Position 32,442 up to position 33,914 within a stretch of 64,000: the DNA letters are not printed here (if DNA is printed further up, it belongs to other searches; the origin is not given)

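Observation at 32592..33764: HTH-fused calcineurin-like metallophosphoesterase inserted between the gpI-like and gpJ-like tail genes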

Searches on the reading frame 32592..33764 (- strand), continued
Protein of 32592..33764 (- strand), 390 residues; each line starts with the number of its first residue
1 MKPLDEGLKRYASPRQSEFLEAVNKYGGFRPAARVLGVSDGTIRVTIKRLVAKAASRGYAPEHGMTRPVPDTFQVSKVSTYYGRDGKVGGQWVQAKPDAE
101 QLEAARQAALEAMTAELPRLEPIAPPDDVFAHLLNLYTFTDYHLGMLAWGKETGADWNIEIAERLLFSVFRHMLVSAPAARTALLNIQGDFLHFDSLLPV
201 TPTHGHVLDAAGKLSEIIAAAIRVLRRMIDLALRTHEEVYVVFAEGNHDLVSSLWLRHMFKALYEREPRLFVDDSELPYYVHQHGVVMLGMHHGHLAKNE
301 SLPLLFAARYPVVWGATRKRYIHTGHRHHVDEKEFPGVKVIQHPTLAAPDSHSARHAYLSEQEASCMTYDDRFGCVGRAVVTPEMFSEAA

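Call 19: search_solved_structures(query=window:32592-33764:-, max_evalue=10, show_alignments=2)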
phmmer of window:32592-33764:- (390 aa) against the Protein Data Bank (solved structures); distinct sequences matched with E-value up to 10: 2.
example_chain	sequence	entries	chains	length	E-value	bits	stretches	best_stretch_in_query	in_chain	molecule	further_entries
6nxq_A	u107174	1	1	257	0.78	11.9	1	84-193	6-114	Triosephosphate isomerase, cytosolic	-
9c2h_B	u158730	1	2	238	0.91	11.7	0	133-162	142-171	Antibody Fab NP3-B4 Heavy Chain (variable region)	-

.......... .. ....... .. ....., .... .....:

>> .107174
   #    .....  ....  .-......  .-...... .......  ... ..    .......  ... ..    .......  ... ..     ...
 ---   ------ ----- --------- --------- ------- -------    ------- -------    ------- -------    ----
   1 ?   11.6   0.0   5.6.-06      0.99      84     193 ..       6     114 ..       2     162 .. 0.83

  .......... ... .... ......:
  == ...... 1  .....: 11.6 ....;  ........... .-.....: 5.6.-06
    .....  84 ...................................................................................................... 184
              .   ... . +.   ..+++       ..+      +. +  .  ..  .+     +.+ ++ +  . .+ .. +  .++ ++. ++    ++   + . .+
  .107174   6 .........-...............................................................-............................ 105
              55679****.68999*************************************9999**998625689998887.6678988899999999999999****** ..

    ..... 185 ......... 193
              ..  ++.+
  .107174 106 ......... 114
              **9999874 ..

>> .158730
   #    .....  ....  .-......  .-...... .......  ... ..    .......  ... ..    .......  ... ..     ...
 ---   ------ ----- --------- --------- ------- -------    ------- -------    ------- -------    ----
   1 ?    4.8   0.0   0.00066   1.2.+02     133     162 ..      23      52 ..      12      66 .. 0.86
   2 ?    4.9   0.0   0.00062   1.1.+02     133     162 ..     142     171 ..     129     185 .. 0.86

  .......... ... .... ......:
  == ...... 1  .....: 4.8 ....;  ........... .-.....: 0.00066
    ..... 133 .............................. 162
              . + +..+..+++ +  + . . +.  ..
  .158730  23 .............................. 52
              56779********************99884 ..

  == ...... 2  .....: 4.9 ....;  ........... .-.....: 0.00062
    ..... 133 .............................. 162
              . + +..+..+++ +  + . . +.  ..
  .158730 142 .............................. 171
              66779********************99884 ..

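Call 27: get_annotated_region(hit=H94, flank=5000)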
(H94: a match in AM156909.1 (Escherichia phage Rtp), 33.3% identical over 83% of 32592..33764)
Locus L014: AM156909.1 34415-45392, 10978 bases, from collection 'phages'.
description: Bacteriophage RTP, complete genome.
organism: Escherichia phage Rtp (NCBI taxid 2994041)
taxonomy: Viruses; Duplodnaviria; Heunggongvirae; Uroviricota; Caudoviricetes; Drexlerviridae; Braunvirinae; Rtpvirus; Rtpvirus Rtp
host: Escherichia Coli; source: -; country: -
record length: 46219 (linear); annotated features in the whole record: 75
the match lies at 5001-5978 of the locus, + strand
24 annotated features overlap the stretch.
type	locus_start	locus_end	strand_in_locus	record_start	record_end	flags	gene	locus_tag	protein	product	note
CDS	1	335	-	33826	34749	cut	rtp51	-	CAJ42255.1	putative DNA primase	similar to gp24 of phage T1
CDS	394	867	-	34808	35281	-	rtp52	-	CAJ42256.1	putative transcriptional regulator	strong prediction of DNA-binding helix-turn-helix motif at amino acid positions 53-74; similar to gp23 of phage T1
CDS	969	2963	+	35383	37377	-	rtp53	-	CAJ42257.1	putative ATP-dependent helicase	similar to many phage and bacterial DNA helicases, including gp22 of phage T1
CDS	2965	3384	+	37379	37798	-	rtp54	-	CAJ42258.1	conserved protein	similar to gp21 of phage T1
CDS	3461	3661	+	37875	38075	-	rtp55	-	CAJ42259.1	hypothetical protein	-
CDS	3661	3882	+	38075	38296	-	rtp56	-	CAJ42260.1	hypothetical protein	-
CDS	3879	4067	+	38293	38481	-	rtp57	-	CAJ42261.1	hypothetical protein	-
CDS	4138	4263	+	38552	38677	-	rtp58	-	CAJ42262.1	hypothetical protein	-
CDS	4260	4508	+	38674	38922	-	rtp59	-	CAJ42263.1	hypothetical protein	-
CDS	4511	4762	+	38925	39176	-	rtp60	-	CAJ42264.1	hypothetical protein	similar to gp17 of phage T1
CDS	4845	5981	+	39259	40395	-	rtp61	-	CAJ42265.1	conserved protein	highly similar to gp16 of phage T1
CDS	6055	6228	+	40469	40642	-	rtp62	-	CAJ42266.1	hypothetical protein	similar to gp14 of phage T1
CDS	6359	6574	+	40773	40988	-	rtp63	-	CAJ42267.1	putative holin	similar to putative holin gp13 of phage T1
CDS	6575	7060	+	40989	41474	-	rtp64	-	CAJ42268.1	putative endolysin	similar to many phage-related endolysins/lysozymes, including gp12 of phage T1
CDS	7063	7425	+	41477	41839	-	rtp65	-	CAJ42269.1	hypothetical protein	similar to gp11 of phage T1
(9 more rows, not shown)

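Call 28: get_annotated_region(hit=H51, flank=5000)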
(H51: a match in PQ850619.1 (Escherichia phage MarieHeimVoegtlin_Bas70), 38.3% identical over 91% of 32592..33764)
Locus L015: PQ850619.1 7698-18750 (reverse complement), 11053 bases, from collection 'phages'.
description: Escherichia phage MarieHeimVoegtlin_Bas70, complete genome.
organism: Escherichia phage MarieHeimVoegtlin_Bas70 (NCBI taxid 3398426)
taxonomy: Viruses; Duplodnaviria; Heunggongvirae; Uroviricota; Caudoviricetes
host: Escherichia coli; source: Birsig river; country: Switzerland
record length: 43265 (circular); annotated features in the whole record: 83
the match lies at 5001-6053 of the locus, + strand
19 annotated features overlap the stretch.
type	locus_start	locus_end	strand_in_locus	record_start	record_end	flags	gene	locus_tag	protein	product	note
CDS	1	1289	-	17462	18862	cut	-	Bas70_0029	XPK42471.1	hypothetical protein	-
CDS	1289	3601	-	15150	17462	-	-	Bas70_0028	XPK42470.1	tail length tape measure protein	tail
CDS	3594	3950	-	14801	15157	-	-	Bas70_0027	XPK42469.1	tail assembly chaperone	tail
CDS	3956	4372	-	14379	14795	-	-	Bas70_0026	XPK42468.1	tail assembly chaperone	tail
CDS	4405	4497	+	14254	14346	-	-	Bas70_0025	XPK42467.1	hypothetical protein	-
CDS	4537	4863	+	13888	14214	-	-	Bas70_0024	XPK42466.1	hypothetical protein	-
CDS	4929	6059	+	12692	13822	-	-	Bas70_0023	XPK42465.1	DNA repair exonuclease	RNA and nucleotide metabolism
CDS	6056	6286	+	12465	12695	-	-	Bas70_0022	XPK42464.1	hypothetical protein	-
CDS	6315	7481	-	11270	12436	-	-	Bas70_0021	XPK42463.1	minor tail protein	tail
CDS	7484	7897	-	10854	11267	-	-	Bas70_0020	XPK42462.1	tail terminator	connector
CDS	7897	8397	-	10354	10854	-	-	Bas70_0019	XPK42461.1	tail completion or Neck1 protein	connector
CDS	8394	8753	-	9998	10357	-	-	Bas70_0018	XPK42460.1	tail completion or Neck1 protein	connector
CDS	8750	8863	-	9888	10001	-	-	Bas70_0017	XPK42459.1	hypothetical protein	-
CDS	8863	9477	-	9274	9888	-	-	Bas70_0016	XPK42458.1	hypothetical protein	-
CDS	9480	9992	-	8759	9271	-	-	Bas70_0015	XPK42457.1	head-tail adaptor Ad1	connector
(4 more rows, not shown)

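Call 29: get_annotated_region(hit=H73, flank=5000)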
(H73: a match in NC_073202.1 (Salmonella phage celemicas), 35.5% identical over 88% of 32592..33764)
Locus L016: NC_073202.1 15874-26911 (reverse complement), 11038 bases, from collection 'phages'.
description: Salmonella phage celemicas, complete genome.
organism: Salmonella phage celemicas (NCBI taxid 2713289)
taxonomy: Viruses; Duplodnaviria; Heunggongvirae; Uroviricota; Caudoviricetes; Guernseyvirinae; Jerseyvirus
host: Salmonella enterica subsp. enterica serovar Enteritidis PT1; source: wastewater; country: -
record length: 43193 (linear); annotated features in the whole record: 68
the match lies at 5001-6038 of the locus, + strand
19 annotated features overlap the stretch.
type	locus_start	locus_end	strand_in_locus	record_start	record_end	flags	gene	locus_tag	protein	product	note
CDS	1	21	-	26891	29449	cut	-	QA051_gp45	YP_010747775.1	putative tail protein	putative tail protein [Serratia phage Eta]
CDS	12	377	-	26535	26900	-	-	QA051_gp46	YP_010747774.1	hypothetical protein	PVOGs: VOG3179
CDS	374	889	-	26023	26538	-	-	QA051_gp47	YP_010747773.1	enolase-like protein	PVOGs: VOG1539; enolase-like protein [Salmonella phage FSL SP-101]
CDS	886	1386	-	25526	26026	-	-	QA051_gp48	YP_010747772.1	hypothetical protein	PVOGs: VOG5355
CDS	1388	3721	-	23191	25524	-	-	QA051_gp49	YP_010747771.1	putative tape measure protein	putative tape measure protein [Escherichia phage VB_EcoS-Golestan]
CDS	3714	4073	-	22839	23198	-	-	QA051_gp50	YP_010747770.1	hypothetical protein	PVOGs: VOG6151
CDS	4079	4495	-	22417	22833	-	-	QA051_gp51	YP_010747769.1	hypothetical protein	PVOGs: VOG2121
CDS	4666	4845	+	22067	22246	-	-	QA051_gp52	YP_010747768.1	immunity to superinfection membrane protein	PVOGs: VOG0405; immunity to superinfection membrane protein [Escherichia phage vB_EcoM_VR20]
CDS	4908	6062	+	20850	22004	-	-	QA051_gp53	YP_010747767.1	calcineurin-like phosphoesterase superfamily domain protein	PVOGs: VOG9929; calcineurin-like phosphoesterase superfamily domain protein [Escherichia phage VB_EcoS-Golestan]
CDS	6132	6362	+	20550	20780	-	-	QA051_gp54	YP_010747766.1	hypothetical protein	PVOGs: VOG2353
CDS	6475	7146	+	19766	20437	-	-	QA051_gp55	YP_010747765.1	DNA-binding protein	DNA-binding protein [Klebsiella phage vB_KpnM_KpV79]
CDS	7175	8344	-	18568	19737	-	-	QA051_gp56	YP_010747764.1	putative tail protein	putative tail protein [Escherichia phage K1-dep(4)]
CDS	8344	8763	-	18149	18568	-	-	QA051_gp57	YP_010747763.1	tail protein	PVOGs: VOG2119; phage tail protein [Salmonella phage FSL SP-101]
CDS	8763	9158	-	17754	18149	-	-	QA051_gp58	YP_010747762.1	putative tail protein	putative tail protein [Escherichia phage K1ind1]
CDS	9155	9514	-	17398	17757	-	-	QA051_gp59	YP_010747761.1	putative tail protein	PVOGs: VOG4704; putative tail protein [Escherichia phage K1-dep(1)]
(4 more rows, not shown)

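Call 37: predict_structure(alignment_id=A1)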
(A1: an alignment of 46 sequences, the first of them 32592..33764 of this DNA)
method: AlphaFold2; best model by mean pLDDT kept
length: 390 residues; sequences in the alignment: 46
mean_pLDDT: 81.7   pTM: 0.70
mean pLDDT of the five models: 81.7, 81.0, 79.6, 77.9, 76.6
residues with pLDDT >= 90: 151; 70-90: 174; 50-70: 33; < 50: 32
segments of 3 or more residues with pLDDT < 50: 147-153, 196-207, 350-359
pLDDT, mean of each block of 10 residues (from residue 1): 82 91 92 93 92 83 75 82 84 84 80 75 90 95 62 59 87 93 93 57 46 74 92 96 82 84 92 87 96 80 91 95 74 80 73 42 89 95 71
secondary structure, 60 per line:
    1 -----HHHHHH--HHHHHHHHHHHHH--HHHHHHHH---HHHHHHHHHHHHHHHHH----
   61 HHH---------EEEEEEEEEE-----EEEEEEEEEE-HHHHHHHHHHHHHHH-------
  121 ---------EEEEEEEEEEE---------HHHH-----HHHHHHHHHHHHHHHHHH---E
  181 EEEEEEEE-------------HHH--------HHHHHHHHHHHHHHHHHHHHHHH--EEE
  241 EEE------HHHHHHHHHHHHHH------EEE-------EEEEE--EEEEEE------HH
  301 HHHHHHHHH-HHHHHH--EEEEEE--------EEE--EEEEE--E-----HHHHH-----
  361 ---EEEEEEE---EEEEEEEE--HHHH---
elements in order: H6-11 H14-26 H29-36 H40-56 E73-82 E88-97 H99-113 E130-140 H150-153 H159-176 E180-188 H213-235 E238-243 H250-263 E270-272 E280-284 E287-292 H299-309 H311-316 E319-324 E333-335 E338-342 H351-355 E364-370 E374-381 H384-387

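Call 39: search_protein_families(library=pfam, alignment_id=A1, max_evalue=1)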
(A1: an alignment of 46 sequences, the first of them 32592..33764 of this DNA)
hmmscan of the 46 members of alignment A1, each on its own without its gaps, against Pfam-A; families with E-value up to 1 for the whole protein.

A. member 1, window:32592-33764:- (390 aa): 2 families
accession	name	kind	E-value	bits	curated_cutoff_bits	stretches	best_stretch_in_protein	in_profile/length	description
PF00126.33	HTH_1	-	0.0063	16.9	26.6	1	15-50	2-37/60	Bacterial regulatory helix-turn-helix protein, lysR family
PF18024.7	HTH_50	-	0.0078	16.3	27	1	20-43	17-40/50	Helix-turn-helix domain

B. families by the number of members that match (of 46 scanned): 42 families (the first 25 are shown)
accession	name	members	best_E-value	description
PF00126.33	HTH_1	43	1.6e-11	Bacterial regulatory helix-turn-helix protein, lysR family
PF18024.7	HTH_50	33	2e-08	Helix-turn-helix domain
PF22083.2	I-HmuI_NUMOD-like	17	5.8e-06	DNA endonuclease I-HmuI-like, NUMOD-like domain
PF12850.12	Metallophos_2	15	0.00041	Calcineurin-like phosphoesterase superfamily domain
PF14549.12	P22_Cro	13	0.0037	DNA-binding transcriptional regulator Cro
PF15943.11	YdaS_toxin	11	0.00018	Bacterial toxin YdaS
PF02954.25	HTH_8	10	0.019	Bacterial regulatory protein, Fis family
PF13384.12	HTH_23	9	0.0013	Homeodomain-like domain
PF12802.13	MarR_2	8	0.00028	MarR family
PF13518.12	HTH_28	7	1.7e-07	Helix-turn-helix domain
PF07453.19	NUMOD1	7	0.00015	NUMOD1 domain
PF13551.12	HTH_29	3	9e-05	Winged helix-turn helix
PF13542.12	HTH_Tnp_ISL3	3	0.00026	Helix-turn-helix domain of transposase family ISL3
PF09048.16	Cro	3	0.022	Cro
PF18690.6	DUF5639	3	0.087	Family of unknown function (DUF5639)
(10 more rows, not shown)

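Call 40: search_solved_structures(query=A1, max_evalue=10, show_alignments=3)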
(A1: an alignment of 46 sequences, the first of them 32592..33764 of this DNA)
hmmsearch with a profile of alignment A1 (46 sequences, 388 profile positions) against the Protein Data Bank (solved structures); distinct sequences matched with E-value up to 10: 4.
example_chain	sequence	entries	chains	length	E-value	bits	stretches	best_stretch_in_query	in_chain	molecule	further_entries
5y2v_A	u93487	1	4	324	0.47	12.4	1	10-52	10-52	Rubisco operon transcriptional regulator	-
9sze_D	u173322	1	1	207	0.94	11.4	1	54-83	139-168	Distal tail protein 2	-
2q8u_A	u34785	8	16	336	1.3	11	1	134-207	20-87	Exonuclease, putative | Nuclease SbcCD subunit D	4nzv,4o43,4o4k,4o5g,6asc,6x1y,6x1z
4o24_A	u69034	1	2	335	1.3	10.9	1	134-207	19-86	Exonuclease, putative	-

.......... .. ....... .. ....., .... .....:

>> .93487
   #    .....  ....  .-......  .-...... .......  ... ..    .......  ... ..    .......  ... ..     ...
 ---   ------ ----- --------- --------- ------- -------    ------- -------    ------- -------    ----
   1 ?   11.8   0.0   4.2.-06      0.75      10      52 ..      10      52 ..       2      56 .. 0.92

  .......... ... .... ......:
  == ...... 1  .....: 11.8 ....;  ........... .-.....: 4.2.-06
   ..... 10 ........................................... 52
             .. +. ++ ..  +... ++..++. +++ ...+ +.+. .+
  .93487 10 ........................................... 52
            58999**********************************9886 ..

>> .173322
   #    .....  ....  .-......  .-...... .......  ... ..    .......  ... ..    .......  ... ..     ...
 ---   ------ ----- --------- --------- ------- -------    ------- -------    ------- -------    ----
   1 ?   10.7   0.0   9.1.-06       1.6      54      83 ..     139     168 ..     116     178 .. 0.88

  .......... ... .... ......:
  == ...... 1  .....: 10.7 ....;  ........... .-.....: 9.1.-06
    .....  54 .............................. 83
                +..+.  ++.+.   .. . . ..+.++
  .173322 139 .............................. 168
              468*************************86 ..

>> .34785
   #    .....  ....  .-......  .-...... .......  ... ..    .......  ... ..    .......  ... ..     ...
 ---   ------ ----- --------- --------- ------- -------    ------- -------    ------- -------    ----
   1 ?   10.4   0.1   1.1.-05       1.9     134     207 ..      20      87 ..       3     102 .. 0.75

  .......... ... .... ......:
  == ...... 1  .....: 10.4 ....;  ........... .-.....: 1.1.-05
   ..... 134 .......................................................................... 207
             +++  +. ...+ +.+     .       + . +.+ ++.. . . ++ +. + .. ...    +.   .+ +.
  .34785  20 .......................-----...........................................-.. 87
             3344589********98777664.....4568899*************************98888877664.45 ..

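Call 53: search_protein_families(library=padloc, proteins=[window:32592-33764:-], max_evalue=0.1)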
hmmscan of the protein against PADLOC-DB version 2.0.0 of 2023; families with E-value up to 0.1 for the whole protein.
window:32592-33764:- (390 aa): 0 families

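Call 67: fold_search(model_id=the predicted structure, library=viral)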
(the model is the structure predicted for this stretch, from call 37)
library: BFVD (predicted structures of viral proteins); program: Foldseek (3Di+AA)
matches with E <= 10: 748; with E <= 0.001: 66
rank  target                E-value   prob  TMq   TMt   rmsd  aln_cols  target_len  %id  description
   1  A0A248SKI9            7.7e-35  1.00  0.65  0.54  19.0       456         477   28  (no name in the UniProt tables at hand)
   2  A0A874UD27            8.9e-26  1.00  0.54  0.63   9.9       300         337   36  (no name in the UniProt tables at hand)
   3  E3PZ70                1.3e-25  1.00  0.61  0.61  15.4       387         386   24  Uncharacterized protein [Roseovarius sp. 217 phage 1]
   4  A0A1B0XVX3            2.7e-24  1.00  0.62  0.75   7.6       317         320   24  Calcineurin-like phosphoesterase domain-containing protein [Campylobacter phage PC5]
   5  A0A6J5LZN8            2.9e-23  1.00  0.59  0.49   8.7       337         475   25  Uncharacterized protein [uncultured Caudovirales phage]
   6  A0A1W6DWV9            3.0e-23  1.00  0.59  0.85   4.5       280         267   34  (no name in the UniProt tables at hand)
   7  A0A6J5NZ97            3.2e-23  1.00  0.59  0.56  20.0       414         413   22  Uncharacterized protein [uncultured Caudovirales phage]
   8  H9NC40                1.7e-19  1.00  0.58  0.55  11.4       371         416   22  (no name in the UniProt tables at hand)
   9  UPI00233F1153         2.0e-19  1.00  0.51  0.77   8.6       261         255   33  (no name look-up for this kind of identifier)
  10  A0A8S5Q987            7.0e-19  1.00  0.53  0.52  15.6       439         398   17  DNA polymerase II small subunit [Siphoviridae sp. ctfR912]
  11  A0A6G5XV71            5.2e-16  1.00  0.53  0.41  27.7       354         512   16  (no name in the UniProt tables at hand)
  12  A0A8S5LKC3            1.2e-15  1.00  0.49  0.49  21.7       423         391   16  DNA polymerase II small subunit [Siphoviridae sp. ctcPV5]
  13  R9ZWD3                1.6e-13  1.00  0.55  0.44   5.4       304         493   14  Uncharacterized protein [Cellulophaga phage phi19:3]
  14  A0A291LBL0            4.1e-13  1.00  0.36  0.90   1.8       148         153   40  Calcineurin-like phosphoesterase domain-containing protein [Klebsiella phage vB_KpnM_KpV79]
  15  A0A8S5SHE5            8.4e-13  1.00  0.53  0.52   5.1       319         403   19  DNA polymerase II small subunit [Siphoviridae sp. ctBCr48]
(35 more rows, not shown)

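Call 89: find_related_loci(query=A1, collection=viral_contigs, flank=5000)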
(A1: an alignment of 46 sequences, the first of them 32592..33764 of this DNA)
Query A1 (390 aa) in viral_contigs; peptide patterns used: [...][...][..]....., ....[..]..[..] (x = any residue, [..] = any of these).
600 stretches matched a pattern (row limit reached: there are more); 572 encode a relative of the query (tblastn E <= 1e-3); the best 80 are kept; 80 distinct loci.
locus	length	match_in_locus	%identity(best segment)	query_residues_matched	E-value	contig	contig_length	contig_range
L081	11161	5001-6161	59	4-390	2e-153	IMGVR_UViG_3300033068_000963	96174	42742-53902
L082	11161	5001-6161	57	4-390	8e-152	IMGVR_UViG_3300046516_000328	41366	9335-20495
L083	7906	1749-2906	57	4-389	6e-151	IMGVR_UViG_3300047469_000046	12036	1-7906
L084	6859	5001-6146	57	5-386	3e-150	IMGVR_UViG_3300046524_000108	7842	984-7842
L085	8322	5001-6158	56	4-389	1e-149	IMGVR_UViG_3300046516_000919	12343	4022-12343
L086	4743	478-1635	57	4-389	3e-152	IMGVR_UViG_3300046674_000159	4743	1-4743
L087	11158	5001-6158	56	4-389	1e-149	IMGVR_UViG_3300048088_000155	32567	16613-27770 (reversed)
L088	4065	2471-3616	57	5-386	3e-153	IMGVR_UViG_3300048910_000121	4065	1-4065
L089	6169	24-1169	57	5-386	2e-148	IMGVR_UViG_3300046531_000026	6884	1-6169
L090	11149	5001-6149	58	5-386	5e-148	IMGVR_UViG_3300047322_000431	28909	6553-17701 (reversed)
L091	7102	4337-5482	57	5-386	3e-148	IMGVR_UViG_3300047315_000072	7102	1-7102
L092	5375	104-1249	57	5-386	1e-149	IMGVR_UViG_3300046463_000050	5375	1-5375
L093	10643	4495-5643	58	5-386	5e-148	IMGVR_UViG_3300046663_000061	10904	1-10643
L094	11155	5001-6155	55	4-387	7e-147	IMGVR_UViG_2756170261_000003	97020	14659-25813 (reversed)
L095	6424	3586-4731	57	5-386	1e-147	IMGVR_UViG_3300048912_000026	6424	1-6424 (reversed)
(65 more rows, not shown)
